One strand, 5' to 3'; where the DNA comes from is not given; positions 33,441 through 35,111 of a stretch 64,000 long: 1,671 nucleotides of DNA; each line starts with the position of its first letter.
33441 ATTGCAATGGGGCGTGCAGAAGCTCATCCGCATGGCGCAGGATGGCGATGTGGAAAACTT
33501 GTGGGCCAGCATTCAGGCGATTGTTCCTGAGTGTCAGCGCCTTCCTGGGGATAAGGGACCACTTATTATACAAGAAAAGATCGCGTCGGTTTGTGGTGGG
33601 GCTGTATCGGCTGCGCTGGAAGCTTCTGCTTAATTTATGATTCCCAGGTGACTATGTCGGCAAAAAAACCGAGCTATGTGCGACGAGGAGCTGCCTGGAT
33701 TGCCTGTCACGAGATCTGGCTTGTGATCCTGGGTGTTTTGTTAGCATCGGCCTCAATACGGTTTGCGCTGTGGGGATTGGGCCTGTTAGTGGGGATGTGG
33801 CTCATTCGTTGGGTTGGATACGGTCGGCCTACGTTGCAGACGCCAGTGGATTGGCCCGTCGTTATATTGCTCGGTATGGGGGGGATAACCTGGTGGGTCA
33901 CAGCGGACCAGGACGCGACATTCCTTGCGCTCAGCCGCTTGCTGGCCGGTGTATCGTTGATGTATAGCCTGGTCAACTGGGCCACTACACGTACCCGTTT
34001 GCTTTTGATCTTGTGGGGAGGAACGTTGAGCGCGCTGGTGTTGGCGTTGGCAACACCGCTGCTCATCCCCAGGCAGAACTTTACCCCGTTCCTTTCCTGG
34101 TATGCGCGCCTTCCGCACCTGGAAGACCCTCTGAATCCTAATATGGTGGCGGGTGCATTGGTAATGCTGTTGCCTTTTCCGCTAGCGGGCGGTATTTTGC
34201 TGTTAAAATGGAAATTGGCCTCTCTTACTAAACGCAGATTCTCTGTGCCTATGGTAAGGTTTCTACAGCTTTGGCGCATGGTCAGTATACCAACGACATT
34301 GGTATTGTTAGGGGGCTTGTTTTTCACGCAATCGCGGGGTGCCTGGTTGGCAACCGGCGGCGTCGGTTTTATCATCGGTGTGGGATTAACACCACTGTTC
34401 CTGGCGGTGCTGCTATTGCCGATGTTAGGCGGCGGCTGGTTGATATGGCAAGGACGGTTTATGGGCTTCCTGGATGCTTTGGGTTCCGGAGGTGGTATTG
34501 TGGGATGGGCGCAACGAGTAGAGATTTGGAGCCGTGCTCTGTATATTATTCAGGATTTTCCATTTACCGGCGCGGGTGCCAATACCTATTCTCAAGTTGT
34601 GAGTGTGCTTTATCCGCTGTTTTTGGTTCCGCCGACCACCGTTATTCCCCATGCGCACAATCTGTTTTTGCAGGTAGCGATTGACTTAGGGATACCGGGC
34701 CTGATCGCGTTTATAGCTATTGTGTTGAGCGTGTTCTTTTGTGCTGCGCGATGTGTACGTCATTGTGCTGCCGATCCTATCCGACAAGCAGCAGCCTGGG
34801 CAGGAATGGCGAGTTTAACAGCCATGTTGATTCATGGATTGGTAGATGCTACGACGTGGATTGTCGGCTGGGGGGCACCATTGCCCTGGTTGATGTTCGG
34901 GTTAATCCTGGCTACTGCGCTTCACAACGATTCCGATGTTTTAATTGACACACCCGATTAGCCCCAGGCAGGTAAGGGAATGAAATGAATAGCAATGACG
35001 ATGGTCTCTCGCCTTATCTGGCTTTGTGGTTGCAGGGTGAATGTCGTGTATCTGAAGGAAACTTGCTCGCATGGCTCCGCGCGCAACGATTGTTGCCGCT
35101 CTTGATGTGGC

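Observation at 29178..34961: Complete di-N-acetylbacillosamine-type (PglF-E-D-C) module followed by a Wzy_C/O-antigen-ligase-family protein: candidate protein O-glycosylation or S-layer glycan pathway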

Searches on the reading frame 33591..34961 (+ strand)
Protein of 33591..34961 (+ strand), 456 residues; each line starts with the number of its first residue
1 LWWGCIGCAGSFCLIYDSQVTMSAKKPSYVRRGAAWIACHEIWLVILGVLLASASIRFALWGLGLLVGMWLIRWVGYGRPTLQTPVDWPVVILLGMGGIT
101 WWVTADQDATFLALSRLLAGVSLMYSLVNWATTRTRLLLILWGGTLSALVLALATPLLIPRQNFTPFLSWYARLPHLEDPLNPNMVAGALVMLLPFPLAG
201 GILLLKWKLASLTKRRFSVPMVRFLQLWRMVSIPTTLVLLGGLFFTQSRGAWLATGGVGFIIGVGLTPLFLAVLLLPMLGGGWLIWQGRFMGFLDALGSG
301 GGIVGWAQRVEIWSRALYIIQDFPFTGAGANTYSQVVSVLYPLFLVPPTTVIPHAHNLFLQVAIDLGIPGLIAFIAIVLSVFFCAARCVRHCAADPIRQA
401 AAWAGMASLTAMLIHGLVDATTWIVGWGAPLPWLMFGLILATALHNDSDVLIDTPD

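Call 4: search_protein_families(library=pfam, proteins=[window:33591-34961:+])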
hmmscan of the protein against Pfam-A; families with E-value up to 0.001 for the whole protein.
window:33591-34961:+ (456 aa): 1 family
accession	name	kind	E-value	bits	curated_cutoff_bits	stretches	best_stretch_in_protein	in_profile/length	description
PF04932.20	Wzy_C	-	1.3e-18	67.7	31.7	1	236-375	3-149/149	O-Antigen ligase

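Call 6: search_protein_families(library=ncbifam, proteins=[window:33591-34961:+], max_evalue=0.01)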
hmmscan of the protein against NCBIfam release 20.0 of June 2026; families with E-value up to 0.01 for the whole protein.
window:33591-34961:+ (456 aa): 1 family
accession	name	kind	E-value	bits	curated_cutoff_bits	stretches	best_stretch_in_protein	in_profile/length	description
TIGR00947.1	2A73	equivalog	4.7e-13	48.9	366.4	1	309-442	292-422/425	IctB family putative bicarbonate transporter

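Call 14: search_solved_structures(query=window:33654-34961:+, max_evalue=10)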
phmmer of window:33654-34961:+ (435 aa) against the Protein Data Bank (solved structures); distinct sequences matched with E-value up to 10: 0.

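Call 15: find_homologous_proteins(query=window:33654-34961:+, max_evalue=0.00001)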
Query window:33654-34961:+ (435 aa): 1011 proteins with E <= 0.00001 among 8000 candidates; the best 120 are listed.
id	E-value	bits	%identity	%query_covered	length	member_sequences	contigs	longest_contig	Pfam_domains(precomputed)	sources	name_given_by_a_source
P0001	2.8e-283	958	100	100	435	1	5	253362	PF04932.21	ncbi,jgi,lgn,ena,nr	ncbi:MAG TPA: O-antigen ligase family protein [Anaerolineae bacterium]|nr:O-antigen ligase family pr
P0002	3.5e-195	667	73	98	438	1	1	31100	PF04932.21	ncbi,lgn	-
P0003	2.2e-182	625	68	97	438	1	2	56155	PF04932.21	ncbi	-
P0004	2.5e-182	625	70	98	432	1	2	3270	PF04932.21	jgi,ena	-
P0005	4.6e-180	618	70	95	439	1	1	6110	PF04932.21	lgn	-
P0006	2.6e-176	605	67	96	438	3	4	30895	PF04932.21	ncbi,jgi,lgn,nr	ncbi:MAG TPA: O-antigen ligase family protein [Anaerolineae bacterium]|nr:O-antigen ligase family pr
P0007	8.2e-161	554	64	94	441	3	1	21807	PF04932.21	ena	-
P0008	3.8e-159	549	65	94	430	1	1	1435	PF04932.21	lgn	-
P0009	1.0e-143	498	59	99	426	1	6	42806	PF04932.21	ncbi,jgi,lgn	-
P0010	7.3e-141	488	60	97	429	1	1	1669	PF04932.21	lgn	-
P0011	6.3e-118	413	54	95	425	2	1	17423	PF04932.21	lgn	-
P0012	3.3e-104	368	48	96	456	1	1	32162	PF04932.21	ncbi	-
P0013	4.3e-102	361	53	83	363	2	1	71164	PF04932.21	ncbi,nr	ncbi:MAG: O-antigen ligase family protein [Anaerolineae bacterium]|nr:O-antigen ligase family protei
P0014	4.3e-102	361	49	95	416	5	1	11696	PF04932.21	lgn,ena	-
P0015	1.8e-96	342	49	93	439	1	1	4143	PF04932.21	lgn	-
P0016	6.9e-96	340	48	93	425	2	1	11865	PF04932.21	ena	-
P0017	1.1e-95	339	45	98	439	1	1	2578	PF04932.21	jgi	jgi:putative inorganic carbon (HCO3(-)) transporter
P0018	3.0e-95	338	47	93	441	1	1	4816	PF04932.21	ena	-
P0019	1.1e-92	329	45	94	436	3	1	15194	PF04932.21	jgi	jgi:putative inorganic carbon (HCO3(-)) transporter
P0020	2.2e-92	329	45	95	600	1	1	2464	PF27226.1,PF04932.21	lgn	-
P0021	2.2e-91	325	45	96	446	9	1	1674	PF04932.21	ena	-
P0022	3.6e-91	324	44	96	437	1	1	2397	PF04932.21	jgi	jgi:putative inorganic carbon (HCO3(-)) transporter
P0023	5.4e-91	324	45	95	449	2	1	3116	PF04932.21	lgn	-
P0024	1.0e-90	323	48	93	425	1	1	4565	PF04932.21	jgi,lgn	jgi:putative inorganic carbon (HCO3(-)) transporter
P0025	1.3e-90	323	44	95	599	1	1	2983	PF27226.1,PF04932.21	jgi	jgi:putative inorganic carbon (HCO3(-)) transporter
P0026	1.4e-90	323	44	96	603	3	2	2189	PF04932.21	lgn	-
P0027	2.9e-90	322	47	95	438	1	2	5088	PF04932.21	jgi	jgi:putative inorganic carbon (HCO3(-)) transporter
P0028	3.4e-89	318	45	95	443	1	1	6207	PF04932.21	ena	-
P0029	9.9e-89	316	45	95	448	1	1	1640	PF04932.21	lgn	-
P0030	1.6e-88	316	47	83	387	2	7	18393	PF04932.21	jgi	jgi:putative inorganic carbon (HCO3(-)) transporter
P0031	8.1e-88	313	43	96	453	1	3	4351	PF04932.21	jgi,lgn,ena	-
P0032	2.3e-87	312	44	94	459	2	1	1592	PF04932.21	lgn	-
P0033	3.1e-87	312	44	97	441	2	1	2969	PF04932.21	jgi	-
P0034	4.5e-87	311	43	95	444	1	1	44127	PF04932.21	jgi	-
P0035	1.0e-86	310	44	95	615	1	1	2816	PF04932.21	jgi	jgi:putative inorganic carbon (HCO3(-)) transporter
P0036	1.5e-86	309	42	97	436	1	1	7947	PF04932.21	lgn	-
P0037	1.9e-86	309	43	94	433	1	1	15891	PF04932.21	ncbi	-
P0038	2.1e-86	309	43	95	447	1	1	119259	PF04932.21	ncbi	-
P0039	3.2e-86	308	45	94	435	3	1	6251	PF04932.21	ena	-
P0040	4.0e-86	308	47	91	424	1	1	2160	PF04932.21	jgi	jgi:putative inorganic carbon (HCO3(-)) transporter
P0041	2.1e-84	302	41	96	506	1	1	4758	PF04932.21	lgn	-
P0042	2.3e-84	302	42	97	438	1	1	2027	PF04932.21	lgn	-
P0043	2.4e-83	299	44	94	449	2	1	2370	PF04932.21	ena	-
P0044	3.4e-83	298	43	94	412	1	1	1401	PF04932.21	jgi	-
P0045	8.1e-82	294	43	97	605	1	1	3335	PF27226.1,PF04932.21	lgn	-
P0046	6.4e-81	291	42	97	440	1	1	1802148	PF04932.21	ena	-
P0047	8.0e-81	290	43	97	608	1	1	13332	PF04932.21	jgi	jgi:putative inorganic carbon (HCO3(-)) transporter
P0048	8.5e-81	290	43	95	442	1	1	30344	PF04932.21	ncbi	-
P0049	1.1e-80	290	43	97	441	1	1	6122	PF04932.21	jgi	jgi:putative inorganic carbon (HCO3(-)) transporter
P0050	3.3e-79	285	44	94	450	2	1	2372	PF04932.21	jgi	jgi:putative inorganic carbon (HCO3(-)) transporter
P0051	3.7e-79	285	42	96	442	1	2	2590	PF04932.21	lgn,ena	-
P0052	9.0e-79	284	42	97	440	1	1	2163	PF04932.21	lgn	-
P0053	1.1e-78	283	39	96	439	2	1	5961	PF04932.21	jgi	jgi:putative inorganic carbon (HCO3(-)) transporter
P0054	4.2e-78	281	48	78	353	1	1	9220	PF04932.21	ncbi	ncbi:MAG: O-antigen ligase family protein [Anaerolineales bacterium]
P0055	2.2e-77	279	42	96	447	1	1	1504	PF04932.21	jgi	jgi:putative inorganic carbon (HCO3(-)) transporter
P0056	3.6e-77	278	43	98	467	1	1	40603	PF04932.21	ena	-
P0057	1.1e-74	270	40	95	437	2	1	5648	PF04932.21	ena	-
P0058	2.4e-73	266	38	96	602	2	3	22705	PF04932.21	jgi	jgi:putative inorganic carbon (HCO3(-)) transporter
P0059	4.2e-73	265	42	97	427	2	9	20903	PF04932.21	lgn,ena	-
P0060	2.0e-71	259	40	95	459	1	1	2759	PF04932.21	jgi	jgi:putative inorganic carbon (HCO3(-)) transporter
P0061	5.7e-71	258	41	97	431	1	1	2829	PF04932.21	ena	-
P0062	4.8e-70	255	41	94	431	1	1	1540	PF04932.21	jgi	jgi:putative inorganic carbon (HCO3(-)) transporter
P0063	1.1e-68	250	43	90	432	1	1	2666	PF04932.21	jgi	jgi:putative inorganic carbon (HCO3(-)) transporter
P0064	1.1e-65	241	43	80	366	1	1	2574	PF04932.21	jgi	jgi:putative inorganic carbon (HCO3(-)) transporter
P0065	2.3e-64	236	43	80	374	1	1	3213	PF04932.21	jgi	jgi:putative inorganic carbon (HCO3(-)) transporter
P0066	1.8e-63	233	41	96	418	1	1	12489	PF04932.21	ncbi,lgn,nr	ncbi:MAG: O-antigen ligase family protein [Chloroflexota bacterium]|nr:O-antigen ligase family prote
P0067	3.0e-63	232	43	80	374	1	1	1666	PF04932.21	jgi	jgi:putative inorganic carbon (HCO3(-)) transporter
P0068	5.5e-59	218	39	97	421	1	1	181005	PF04932.21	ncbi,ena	-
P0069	1.0e-57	214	39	97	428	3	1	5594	PF04932.21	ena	-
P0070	1.3e-57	214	40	87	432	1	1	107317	PF04932.21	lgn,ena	-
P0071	2.0e-57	213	37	95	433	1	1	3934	PF04932.21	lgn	-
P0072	3.1e-57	213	36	95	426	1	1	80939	PF04932.21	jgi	jgi:putative inorganic carbon (HCO3(-)) transporter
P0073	5.2e-57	212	35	98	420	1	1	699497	PF04932.21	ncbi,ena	-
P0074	8.2e-57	211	41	88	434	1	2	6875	PF04932.21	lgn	-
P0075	9.5e-57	211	37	94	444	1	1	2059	PF04932.21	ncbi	-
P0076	2.2e-56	210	36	95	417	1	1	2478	PF04932.21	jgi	-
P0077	4.6e-56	209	38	95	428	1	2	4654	PF04932.21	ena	-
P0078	6.7e-56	208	37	97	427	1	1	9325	PF04932.21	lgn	-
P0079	7.7e-56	208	40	91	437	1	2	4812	PF04932.21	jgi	jgi:putative inorganic carbon (HCO3(-)) transporter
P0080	9.5e-56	208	37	97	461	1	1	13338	PF04932.21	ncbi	-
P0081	2.9e-55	206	36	96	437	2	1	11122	PF04932.21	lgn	-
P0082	3.0e-55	206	39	94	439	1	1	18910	PF04932.21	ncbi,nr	ncbi:MAG: O-antigen ligase family protein [Chloroflexota bacterium]|nr:O-antigen ligase family prote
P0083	3.2e-55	206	38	95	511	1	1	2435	PF04932.21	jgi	-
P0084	4.9e-55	205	36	99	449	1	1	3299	PF04932.21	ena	-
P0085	7.1e-55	205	38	94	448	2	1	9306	PF04932.21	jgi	jgi:putative inorganic carbon (HCO3(-)) transporter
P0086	7.4e-55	205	37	95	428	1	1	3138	PF04932.21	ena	-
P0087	9.4e-55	204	39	95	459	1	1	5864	PF04932.21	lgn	-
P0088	1.1e-54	204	39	92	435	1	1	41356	PF04932.21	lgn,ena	-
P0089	1.5e-54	204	37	95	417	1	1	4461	PF04932.21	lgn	-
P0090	1.8e-54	203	37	95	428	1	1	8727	PF04932.21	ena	-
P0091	1.9e-54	203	35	96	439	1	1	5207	PF04932.21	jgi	-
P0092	2.1e-54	203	36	91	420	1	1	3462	PF04932.21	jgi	jgi:putative inorganic carbon (HCO3(-)) transporter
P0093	2.1e-54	203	37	95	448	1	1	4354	PF04932.21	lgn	-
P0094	4.2e-54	202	35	98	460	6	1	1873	PF04932.21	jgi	jgi:putative inorganic carbon (HCO3(-)) transporter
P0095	4.8e-54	202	39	86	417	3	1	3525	PF04932.21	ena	-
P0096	7.3e-54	202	39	81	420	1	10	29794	PF04932.21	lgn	-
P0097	8.5e-54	201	38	83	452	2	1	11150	PF04932.21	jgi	jgi:putative inorganic carbon (HCO3(-)) transporter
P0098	9.4e-54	201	36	96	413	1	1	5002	PF04932.21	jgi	jgi:putative inorganic carbon (HCO3(-)) transporter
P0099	1.1e-53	201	39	93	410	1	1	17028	PF04932.21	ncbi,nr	ncbi:MAG: O-antigen ligase family protein [Chloroflexaceae bacterium]|nr:O-antigen ligase family pro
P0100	1.9e-53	200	35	95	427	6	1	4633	PF04932.21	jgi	-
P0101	2.2e-53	200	38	91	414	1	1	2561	PF04932.21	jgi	jgi:putative inorganic carbon (hco3(-)) transporter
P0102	2.5e-53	200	36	99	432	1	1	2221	PF04932.21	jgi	-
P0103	3.3e-53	199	37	88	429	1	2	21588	PF04932.21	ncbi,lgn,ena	-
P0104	3.7e-53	199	38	82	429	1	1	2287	PF04932.21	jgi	jgi:putative inorganic carbon (HCO3(-)) transporter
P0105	3.8e-53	199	39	82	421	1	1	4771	PF04932.21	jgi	jgi:putative inorganic carbon (hco3(-)) transporter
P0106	3.9e-53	199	35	96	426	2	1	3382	PF04932.21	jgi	jgi:putative inorganic carbon (HCO3(-)) transporter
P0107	4.5e-53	199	39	85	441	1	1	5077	PF04932.21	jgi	jgi:putative inorganic carbon (HCO3(-)) transporter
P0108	5.9e-53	199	45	61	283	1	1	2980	PF04932.21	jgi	-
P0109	6.1e-53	198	38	94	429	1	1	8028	PF04932.21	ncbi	-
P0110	7.5e-53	198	36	93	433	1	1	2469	PF04932.21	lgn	-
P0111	9.6e-53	198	37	95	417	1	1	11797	PF04932.21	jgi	-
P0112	1.8e-52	197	36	97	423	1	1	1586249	PF04932.21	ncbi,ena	-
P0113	1.9e-52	197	37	95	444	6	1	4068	PF04932.21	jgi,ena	jgi:putative inorganic carbon (HCO3(-)) transporter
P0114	1.9e-52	197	36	98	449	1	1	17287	PF04932.21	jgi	jgi:putative inorganic carbon (HCO3(-)) transporter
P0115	2.0e-52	197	36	88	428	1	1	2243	PF04932.21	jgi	jgi:putative inorganic carbon (HCO3(-)) transporter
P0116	2.2e-52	197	36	95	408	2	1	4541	PF04932.21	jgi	jgi:putative inorganic carbon (HCO3(-)) transporter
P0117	2.4e-52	197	37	96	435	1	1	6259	PF04932.21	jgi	jgi:putative inorganic carbon (hco3(-)) transporter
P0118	2.4e-52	196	36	96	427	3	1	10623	PF04932.21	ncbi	-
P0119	2.7e-52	196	36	93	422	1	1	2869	PF04932.21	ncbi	-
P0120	3.5e-52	196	37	99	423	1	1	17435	PF04932.21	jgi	jgi:putative inorganic carbon (HCO3(-)) transporter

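Call 16: find_encoding_contigs(protein=P0002, flank=10000, max_places=2)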
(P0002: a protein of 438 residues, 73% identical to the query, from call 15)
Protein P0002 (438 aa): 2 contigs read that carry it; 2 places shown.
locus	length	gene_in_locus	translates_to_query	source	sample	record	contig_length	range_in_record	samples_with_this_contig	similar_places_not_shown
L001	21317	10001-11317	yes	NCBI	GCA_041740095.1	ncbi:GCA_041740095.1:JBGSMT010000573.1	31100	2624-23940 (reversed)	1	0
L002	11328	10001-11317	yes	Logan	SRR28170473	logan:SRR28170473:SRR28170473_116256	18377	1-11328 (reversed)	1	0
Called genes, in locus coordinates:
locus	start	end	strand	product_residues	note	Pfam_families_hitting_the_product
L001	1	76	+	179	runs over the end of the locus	PF00132:Hexapep, PF14602:Hexapep_2 (weak)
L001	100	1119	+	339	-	PF01073:3Beta_HSD, PF01370:Epimerase, PF02719:Polysacc_synt_2, PF04321:RmlD_sub_bind, PF05368:NmrA (weak), PF13460:NAD_binding_10, PF16363:GDP_Man_Dehyd, PF08485:Polysacc_syn_2C, +2 more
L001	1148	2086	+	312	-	PF01073:3Beta_HSD, PF01370:Epimerase, PF02719:Polysacc_synt_2, PF04321:RmlD_sub_bind, PF05368:NmrA (weak), PF13460:NAD_binding_10, PF16363:GDP_Man_Dehyd, PF07993:NAD_binding_4 (weak)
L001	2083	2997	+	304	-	PF01370:Epimerase, PF04321:RmlD_sub_bind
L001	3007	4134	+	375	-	PF02350:Epimerase_2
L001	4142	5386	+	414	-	PF13439:Glyco_transf_4, PF13579:Glyco_trans_4_4, PF00534:Glycos_transf_1, PF13692:Glyco_trans_1_4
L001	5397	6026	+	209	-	PF00583:Acetyltransf_1, PF13508:Acetyltransf_7, PF08445:FR47 (weak), PF13673:Acetyltransf_10 (weak)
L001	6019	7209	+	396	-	PF01041:DegT_DnrJ_EryC1, PF00155:Aminotran_1_2 (weak), PF01053:Cys_Met_Meta_PP (weak), PF01212:Beta_elim_lyase (weak)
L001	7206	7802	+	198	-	PF02397:Bac_transf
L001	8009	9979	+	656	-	PF13727:CoA_binding_3, PF01073:3Beta_HSD, PF01370:Epimerase, PF02719:Polysacc_synt_2, PF04321:RmlD_sub_bind, PF08659:KR (weak), PF13460:NAD_binding_10 (weak), PF16363:GDP_Man_Dehyd, +1 more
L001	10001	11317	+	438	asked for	PF04932:Wzy_C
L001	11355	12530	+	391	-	PF14907:NTP_transf_5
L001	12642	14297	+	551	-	PF02706:Wzz, PF13807:GNVR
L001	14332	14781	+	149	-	PF25833:Fn3_SaeA_3rd (weak)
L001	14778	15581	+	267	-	PF27840:ScmC (weak)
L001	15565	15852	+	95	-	PF05402:PqqD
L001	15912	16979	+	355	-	PF01300:Sua5_yciO_yrdC, PF03481:Sua5_C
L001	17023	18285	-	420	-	PF03979:Sigma70_r1_1, PF00140:Sigma70_r1_2, PF04542:Sigma70_r2, PF04539:Sigma70_r3, PF04545:Sigma70_r4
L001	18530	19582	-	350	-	PF05384:DegS (weak), PF07730:HisKA_3, PF02518:HATPase_c (weak)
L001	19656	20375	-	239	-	PF00072:Response_reg, PF04545:Sigma70_r4 (weak), PF08281:Sigma70_r4_2, PF00196:GerE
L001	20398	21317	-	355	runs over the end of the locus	PF01266:DAO, PF13450:NAD_binding_8 (weak)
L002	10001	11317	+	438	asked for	PF04932:Wzy_C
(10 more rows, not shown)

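Call 17: find_encoding_contigs(protein=P0009, flank=10000, max_places=2)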
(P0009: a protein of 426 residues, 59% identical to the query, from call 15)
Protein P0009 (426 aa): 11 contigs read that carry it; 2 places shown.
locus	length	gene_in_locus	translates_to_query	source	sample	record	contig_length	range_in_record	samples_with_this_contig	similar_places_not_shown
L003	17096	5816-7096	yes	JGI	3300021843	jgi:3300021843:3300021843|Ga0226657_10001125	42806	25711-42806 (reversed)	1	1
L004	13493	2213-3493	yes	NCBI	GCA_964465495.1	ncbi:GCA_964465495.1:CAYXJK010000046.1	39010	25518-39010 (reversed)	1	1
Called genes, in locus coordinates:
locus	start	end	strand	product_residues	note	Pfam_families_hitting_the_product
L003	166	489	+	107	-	-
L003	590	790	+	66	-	PF21748:UPF0150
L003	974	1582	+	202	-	PF02397:Bac_transf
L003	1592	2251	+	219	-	PF17836:PglD_N, PF00132:Hexapep (faint), PF14602:Hexapep_2 (weak)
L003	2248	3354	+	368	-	PF00155:Aminotran_1_2, PF01041:DegT_DnrJ_EryC1, PF01212:Beta_elim_lyase (weak)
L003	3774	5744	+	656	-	PF13727:CoA_binding_3, PF00106:adh_short (weak), PF01073:3Beta_HSD, PF01370:Epimerase, PF02719:Polysacc_synt_2, PF04321:RmlD_sub_bind, PF13460:NAD_binding_10, PF16363:GDP_Man_Dehyd, +2 more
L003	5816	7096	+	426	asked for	PF04932:Wzy_C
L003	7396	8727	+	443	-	PF04932:Wzy_C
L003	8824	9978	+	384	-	PF14907:NTP_transf_5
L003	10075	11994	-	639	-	-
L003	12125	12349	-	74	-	-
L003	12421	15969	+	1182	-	PF17874:TPR_MalT (faint), PF00486:Trans_reg_C, PF13374:TPR_10 (faint), PF03704:BTAD, PF13191:AAA_16, PF00931:NB-ARC, PF13401:AAA_22, PF13424:TPR_12, +4 more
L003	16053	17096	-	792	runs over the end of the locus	PF02901:PFL-like, PF01228:Gly_radical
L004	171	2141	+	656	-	PF13727:CoA_binding_3, PF00106:adh_short (weak), PF01073:3Beta_HSD, PF01370:Epimerase, PF02719:Polysacc_synt_2, PF04321:RmlD_sub_bind, PF13460:NAD_binding_10, PF16363:GDP_Man_Dehyd, +2 more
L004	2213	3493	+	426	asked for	PF04932:Wzy_C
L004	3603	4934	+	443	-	PF04932:Wzy_C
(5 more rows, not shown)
